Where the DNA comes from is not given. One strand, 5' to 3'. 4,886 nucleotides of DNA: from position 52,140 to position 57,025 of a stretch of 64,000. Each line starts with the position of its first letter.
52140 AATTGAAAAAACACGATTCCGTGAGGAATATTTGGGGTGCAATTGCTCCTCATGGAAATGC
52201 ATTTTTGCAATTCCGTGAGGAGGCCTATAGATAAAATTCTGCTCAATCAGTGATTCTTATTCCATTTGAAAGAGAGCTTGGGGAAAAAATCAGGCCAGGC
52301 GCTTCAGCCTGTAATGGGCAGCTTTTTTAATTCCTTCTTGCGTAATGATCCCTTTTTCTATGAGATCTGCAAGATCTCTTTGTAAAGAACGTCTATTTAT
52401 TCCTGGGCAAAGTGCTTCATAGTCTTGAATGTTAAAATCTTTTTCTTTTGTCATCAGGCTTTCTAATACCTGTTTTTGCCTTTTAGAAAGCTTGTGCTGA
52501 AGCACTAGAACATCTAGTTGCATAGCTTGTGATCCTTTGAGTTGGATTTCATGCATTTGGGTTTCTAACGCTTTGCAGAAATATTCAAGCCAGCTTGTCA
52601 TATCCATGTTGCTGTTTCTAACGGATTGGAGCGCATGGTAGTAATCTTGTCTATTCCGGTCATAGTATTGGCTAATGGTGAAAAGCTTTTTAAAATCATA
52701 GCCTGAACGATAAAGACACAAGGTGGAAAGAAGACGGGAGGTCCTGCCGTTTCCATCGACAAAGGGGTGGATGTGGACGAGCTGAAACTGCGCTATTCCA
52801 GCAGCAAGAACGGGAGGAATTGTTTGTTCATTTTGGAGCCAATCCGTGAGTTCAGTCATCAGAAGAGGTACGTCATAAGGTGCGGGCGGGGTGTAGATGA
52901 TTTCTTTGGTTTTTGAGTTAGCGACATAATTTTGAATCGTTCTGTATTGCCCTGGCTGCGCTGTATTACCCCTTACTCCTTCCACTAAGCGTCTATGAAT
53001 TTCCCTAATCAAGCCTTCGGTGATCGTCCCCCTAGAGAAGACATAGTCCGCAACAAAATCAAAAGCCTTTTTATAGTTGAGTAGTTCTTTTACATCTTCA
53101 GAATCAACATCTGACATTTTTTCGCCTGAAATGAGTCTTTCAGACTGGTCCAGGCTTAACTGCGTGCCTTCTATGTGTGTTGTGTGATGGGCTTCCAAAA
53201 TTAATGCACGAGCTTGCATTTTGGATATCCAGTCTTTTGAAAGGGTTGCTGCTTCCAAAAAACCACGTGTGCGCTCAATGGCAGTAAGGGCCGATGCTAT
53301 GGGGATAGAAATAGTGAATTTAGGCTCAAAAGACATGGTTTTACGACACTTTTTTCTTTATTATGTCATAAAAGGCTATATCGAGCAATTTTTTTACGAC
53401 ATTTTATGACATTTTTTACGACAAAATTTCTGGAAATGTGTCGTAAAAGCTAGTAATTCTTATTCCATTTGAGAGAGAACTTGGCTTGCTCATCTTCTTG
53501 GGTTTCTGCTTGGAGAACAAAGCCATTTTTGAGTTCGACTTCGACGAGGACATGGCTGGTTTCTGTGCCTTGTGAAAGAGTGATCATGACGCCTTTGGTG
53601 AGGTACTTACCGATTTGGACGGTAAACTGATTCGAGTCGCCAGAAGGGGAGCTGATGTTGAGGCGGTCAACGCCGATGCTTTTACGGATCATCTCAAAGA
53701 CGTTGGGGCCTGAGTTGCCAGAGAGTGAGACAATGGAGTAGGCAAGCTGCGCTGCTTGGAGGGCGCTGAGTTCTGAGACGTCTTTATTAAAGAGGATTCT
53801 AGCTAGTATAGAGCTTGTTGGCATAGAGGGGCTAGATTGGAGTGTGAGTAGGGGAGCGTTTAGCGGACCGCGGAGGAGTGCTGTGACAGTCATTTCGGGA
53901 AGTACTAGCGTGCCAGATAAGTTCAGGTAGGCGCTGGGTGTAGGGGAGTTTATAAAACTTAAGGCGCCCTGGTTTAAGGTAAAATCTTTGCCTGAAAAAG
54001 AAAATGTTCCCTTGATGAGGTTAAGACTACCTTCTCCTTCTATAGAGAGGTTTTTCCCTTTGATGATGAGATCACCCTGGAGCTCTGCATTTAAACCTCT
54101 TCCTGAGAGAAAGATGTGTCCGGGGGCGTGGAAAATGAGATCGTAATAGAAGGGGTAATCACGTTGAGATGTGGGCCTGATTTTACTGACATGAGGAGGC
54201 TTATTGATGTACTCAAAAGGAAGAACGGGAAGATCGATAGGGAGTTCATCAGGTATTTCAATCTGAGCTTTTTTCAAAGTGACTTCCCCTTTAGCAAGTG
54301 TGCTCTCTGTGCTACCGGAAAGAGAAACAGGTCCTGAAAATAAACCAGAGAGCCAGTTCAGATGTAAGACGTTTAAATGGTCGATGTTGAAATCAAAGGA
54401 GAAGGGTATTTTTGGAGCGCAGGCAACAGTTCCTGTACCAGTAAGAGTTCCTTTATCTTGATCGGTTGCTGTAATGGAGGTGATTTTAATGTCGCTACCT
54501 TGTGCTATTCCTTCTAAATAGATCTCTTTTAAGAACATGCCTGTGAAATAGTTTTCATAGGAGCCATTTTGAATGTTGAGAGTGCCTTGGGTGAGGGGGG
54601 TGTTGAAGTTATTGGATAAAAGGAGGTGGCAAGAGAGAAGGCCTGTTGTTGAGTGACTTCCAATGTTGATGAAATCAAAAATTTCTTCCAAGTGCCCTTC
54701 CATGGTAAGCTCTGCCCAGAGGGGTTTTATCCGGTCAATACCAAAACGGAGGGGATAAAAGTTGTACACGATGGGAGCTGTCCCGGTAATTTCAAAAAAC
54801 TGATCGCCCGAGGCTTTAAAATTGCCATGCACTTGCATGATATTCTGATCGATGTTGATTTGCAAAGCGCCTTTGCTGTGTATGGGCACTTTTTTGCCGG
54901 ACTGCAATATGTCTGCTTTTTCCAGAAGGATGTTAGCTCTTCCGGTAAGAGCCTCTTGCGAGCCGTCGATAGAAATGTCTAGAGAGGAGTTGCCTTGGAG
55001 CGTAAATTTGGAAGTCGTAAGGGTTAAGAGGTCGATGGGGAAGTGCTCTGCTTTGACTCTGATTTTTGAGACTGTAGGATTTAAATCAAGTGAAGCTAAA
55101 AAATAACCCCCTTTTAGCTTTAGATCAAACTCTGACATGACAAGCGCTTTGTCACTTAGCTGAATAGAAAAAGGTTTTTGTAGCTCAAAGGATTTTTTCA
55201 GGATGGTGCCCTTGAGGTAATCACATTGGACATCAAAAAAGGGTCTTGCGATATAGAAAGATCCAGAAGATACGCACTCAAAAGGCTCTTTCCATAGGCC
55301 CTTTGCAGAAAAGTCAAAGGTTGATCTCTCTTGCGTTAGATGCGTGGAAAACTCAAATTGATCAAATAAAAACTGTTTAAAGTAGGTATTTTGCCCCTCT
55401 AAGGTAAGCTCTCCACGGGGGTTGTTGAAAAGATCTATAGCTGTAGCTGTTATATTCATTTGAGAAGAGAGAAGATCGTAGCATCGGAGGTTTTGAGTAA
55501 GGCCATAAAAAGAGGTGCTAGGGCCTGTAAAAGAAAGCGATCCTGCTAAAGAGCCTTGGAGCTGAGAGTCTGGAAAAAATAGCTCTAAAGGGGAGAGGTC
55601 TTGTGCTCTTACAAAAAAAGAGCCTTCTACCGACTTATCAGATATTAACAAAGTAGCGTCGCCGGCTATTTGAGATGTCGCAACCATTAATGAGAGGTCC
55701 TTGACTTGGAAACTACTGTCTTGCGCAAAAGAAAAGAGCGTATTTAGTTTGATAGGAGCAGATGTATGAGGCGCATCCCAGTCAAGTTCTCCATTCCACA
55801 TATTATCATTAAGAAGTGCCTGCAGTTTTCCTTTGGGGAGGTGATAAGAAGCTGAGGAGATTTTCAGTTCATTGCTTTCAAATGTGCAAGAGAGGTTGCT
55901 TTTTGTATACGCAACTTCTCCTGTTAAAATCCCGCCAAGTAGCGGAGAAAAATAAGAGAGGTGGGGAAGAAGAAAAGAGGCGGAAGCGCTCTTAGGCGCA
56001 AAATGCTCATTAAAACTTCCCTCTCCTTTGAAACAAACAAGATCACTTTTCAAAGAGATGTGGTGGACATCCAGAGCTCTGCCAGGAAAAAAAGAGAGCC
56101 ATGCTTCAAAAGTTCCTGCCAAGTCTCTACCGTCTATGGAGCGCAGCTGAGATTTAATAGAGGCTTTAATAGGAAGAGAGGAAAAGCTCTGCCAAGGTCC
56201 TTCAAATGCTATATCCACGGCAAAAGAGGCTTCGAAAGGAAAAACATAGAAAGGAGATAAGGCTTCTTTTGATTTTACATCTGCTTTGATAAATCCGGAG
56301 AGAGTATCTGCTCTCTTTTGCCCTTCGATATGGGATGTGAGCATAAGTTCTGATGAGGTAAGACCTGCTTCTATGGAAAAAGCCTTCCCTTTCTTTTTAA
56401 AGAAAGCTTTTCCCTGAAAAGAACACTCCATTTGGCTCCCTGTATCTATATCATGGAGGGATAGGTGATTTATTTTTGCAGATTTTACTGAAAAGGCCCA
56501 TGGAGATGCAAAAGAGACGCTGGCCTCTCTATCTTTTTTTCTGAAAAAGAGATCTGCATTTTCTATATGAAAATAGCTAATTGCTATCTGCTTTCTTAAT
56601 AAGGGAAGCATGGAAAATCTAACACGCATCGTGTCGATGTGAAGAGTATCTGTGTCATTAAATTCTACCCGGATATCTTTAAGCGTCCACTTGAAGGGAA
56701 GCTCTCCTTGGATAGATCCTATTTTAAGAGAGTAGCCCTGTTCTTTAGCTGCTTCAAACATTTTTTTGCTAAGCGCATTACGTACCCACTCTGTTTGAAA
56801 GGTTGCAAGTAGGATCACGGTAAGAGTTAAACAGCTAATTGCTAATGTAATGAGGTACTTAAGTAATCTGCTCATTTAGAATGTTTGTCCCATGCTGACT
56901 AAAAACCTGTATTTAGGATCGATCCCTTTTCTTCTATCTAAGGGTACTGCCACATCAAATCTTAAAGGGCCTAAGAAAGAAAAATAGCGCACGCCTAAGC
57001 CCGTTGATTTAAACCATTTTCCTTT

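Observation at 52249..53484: Fic gene with its own operator array is inserted at the tamB terminus, flanked by 33-nt repeats duplicating the tamB tail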

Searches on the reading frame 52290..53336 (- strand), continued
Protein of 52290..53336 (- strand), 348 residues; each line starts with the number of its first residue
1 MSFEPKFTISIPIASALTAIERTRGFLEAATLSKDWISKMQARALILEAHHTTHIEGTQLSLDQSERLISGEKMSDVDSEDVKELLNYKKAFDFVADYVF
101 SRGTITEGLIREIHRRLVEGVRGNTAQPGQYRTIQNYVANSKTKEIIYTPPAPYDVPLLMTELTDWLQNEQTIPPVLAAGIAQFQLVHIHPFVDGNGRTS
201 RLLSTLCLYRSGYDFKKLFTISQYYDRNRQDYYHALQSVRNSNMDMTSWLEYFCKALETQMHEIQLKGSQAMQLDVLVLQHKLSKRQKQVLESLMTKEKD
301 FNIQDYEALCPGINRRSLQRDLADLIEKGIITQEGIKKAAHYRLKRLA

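Call 83: search_dna_similar(query=window:52290-53336:-, collection=phages, mode=protein, max_rows=8, max_evalue=1e-30)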
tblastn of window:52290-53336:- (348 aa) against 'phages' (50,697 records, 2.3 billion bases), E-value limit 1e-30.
No match.

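Call 88: find_encoding_contigs(protein=P0019, flank=6000, max_places=4)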
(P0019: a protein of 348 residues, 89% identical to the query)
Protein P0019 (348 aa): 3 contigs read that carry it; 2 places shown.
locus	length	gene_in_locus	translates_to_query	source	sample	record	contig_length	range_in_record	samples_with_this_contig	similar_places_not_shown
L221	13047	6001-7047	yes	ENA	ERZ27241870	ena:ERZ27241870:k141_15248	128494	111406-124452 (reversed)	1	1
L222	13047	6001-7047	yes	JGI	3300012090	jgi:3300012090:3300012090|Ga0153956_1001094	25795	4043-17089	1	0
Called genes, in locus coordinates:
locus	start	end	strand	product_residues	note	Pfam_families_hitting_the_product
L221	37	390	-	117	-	-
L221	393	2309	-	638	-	-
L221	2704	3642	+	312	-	-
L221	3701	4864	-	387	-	-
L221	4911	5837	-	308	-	PF07719:TPR_2 (faint), PF13432:TPR_16 (faint), PF00515:TPR_1 (faint), PF14559:TPR_19 (faint)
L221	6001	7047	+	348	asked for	PF02661:Fic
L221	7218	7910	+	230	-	PF07720:TPR_3 (faint)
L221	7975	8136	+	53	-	-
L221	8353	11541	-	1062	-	PF02463:SMC_N, PF13175:AAA_15 (weak), PF13476:AAA_23, PF13555:AAA_29 (faint), PF13304:AAA_21 (weak)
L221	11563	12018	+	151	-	-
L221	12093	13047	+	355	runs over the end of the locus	PF00676:E1_dh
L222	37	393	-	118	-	-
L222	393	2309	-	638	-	-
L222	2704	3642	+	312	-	-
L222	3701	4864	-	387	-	-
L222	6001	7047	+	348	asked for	PF02661:Fic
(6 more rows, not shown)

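Call 89: find_encoding_contigs(protein=P0095, flank=6000, max_places=6)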
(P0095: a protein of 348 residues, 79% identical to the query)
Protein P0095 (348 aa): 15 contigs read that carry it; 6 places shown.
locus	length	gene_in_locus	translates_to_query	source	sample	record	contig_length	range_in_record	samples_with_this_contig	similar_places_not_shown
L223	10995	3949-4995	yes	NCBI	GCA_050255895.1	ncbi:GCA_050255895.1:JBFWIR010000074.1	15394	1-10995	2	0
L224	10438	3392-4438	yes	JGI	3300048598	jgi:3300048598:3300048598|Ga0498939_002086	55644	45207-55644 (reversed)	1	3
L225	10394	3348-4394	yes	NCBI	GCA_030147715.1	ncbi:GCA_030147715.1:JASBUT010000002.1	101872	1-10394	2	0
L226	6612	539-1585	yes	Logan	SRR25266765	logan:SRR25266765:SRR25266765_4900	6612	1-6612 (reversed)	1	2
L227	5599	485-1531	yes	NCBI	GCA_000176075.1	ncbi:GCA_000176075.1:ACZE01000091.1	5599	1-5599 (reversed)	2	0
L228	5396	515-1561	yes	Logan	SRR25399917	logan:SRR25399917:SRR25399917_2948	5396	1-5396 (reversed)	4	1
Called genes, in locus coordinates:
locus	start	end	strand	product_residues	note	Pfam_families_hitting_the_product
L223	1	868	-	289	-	PF00872:Transposase_mut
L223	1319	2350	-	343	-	PF00589:Phage_integrase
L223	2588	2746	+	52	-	-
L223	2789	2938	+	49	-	-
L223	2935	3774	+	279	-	PF00589:Phage_integrase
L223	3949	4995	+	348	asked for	PF02661:Fic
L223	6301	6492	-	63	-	-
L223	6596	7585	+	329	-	-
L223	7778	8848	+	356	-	PF13546:DDE_5, PF04693:DDE_Tnp_2 (faint), PF13701:DDE_Tnp_1_4, PF01609:DDE_Tnp_1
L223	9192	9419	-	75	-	-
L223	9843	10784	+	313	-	PF08495:FIST, PF10442:FIST_C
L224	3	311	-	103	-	?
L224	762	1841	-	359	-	PF00589:Phage_integrase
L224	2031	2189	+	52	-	-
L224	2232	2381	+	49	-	-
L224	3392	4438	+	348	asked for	PF02661:Fic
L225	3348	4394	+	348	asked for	PF02661:Fic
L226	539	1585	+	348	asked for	PF02661:Fic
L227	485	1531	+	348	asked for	PF02661:Fic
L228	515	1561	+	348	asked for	PF02661:Fic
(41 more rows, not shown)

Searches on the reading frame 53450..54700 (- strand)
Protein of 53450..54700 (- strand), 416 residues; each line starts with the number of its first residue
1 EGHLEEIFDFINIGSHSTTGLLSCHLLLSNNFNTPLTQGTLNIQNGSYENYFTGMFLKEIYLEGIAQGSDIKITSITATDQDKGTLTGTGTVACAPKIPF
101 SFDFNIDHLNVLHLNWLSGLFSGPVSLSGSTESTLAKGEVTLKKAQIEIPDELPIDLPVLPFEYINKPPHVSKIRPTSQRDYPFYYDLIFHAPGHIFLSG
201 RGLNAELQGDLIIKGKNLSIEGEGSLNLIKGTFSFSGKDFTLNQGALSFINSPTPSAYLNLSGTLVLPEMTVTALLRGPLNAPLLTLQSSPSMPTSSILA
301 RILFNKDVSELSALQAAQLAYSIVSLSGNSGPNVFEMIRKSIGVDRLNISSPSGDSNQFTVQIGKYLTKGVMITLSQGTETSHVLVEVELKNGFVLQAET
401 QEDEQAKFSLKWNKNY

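Call 6: find_related_loci(query=window:53450-54700:-, collection=genome_contigs, flank=6000)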
Query window:53450-54700:- (416 aa) in genome_contigs; peptide patterns used: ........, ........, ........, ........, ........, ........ (x = any residue, [..] = any of these).
84 stretches matched a pattern; 4 encode a relative of the query (tblastn E <= 1e-3); 4 distinct loci.
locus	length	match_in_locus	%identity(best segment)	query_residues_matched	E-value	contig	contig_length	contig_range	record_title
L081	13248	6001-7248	87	1-416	0e+0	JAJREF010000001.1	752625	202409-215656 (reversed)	MAG: Rhabdochlamydiaceae bacterium isolate LVE1205-5 contig_2009, whole genome shotgun sequence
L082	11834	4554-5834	75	1-416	0e+0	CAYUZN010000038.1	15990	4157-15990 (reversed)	MAG TPA_asm: uncultured bacterium isolate SRP292972_co3_114 genome assembly, contig: NODE_1756_length_15990_cov_5.005146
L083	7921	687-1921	59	1-416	2e-110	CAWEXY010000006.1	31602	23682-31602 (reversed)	MAG: uncultured Verrucomicrobiae bacterium isolate MFD04780.bin.2.55 genome assembly, contig: contig_151181, whole genom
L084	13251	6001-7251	54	2-416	9e-90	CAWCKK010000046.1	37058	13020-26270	MAG: uncultured Acidobacteriota bacterium isolate MFD01223.bin.2.71 genome assembly, contig: contig_82178, whole genome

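Call 46: find_related_loci(query=window:53450-54700:-, collection=metagenome_contigs, flank=4000)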
Query window:53450-54700:- (416 aa) in metagenome_contigs; peptide patterns used: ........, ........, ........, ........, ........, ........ (x = any residue, [..] = any of these).
144 stretches matched a pattern; 1 encode a relative of the query (tblastn E <= 1e-3); 1 distinct loci.
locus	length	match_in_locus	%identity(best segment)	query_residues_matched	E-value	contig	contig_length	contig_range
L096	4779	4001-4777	53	1-263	1e-89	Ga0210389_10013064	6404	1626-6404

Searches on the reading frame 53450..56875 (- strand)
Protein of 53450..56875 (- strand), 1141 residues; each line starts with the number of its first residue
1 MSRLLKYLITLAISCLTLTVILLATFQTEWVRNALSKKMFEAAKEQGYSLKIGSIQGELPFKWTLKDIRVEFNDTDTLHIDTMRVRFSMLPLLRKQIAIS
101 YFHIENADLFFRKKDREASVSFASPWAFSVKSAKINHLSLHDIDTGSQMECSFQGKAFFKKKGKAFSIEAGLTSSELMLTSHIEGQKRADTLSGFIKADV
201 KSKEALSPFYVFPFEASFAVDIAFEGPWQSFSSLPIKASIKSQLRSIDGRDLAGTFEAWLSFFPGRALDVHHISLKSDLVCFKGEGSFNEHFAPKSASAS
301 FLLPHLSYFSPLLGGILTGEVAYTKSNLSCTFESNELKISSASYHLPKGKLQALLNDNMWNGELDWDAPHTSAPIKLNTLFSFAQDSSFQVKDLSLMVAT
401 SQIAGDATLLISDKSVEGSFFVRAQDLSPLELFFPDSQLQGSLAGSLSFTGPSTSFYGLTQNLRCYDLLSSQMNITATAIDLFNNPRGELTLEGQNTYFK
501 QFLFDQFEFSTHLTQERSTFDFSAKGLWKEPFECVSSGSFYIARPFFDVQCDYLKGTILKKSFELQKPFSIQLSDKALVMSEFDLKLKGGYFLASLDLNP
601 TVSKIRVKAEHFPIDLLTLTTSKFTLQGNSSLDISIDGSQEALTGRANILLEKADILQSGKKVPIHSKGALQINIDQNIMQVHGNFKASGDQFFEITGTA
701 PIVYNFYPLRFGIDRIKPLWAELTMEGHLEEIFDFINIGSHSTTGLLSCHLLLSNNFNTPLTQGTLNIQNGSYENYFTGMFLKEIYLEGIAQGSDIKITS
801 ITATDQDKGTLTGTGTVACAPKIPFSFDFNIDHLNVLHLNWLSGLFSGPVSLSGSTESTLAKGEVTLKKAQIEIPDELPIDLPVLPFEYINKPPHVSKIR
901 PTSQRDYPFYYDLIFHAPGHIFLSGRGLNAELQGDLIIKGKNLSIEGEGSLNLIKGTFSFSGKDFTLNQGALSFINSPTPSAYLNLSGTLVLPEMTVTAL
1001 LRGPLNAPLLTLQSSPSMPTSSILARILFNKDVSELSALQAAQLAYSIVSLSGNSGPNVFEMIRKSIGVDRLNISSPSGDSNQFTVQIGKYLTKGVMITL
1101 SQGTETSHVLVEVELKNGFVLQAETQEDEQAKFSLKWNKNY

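Call 4: search_protein_families(library=pfam, proteins=[window:53450-56875:-], max_evalue=0.01)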
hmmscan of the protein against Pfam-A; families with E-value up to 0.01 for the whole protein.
window:53450-56875:- (1141 aa): 2 families
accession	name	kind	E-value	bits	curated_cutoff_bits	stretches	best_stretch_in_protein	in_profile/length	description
PF04357.19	TamB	-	4.5e-46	158.3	22.4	1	801-1141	3-381/381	TamB, inner membrane protein subunit of TAM complex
PF05170.20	AsmA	-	1.1e-07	31.6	29.8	1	1-109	1-115/607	AsmA family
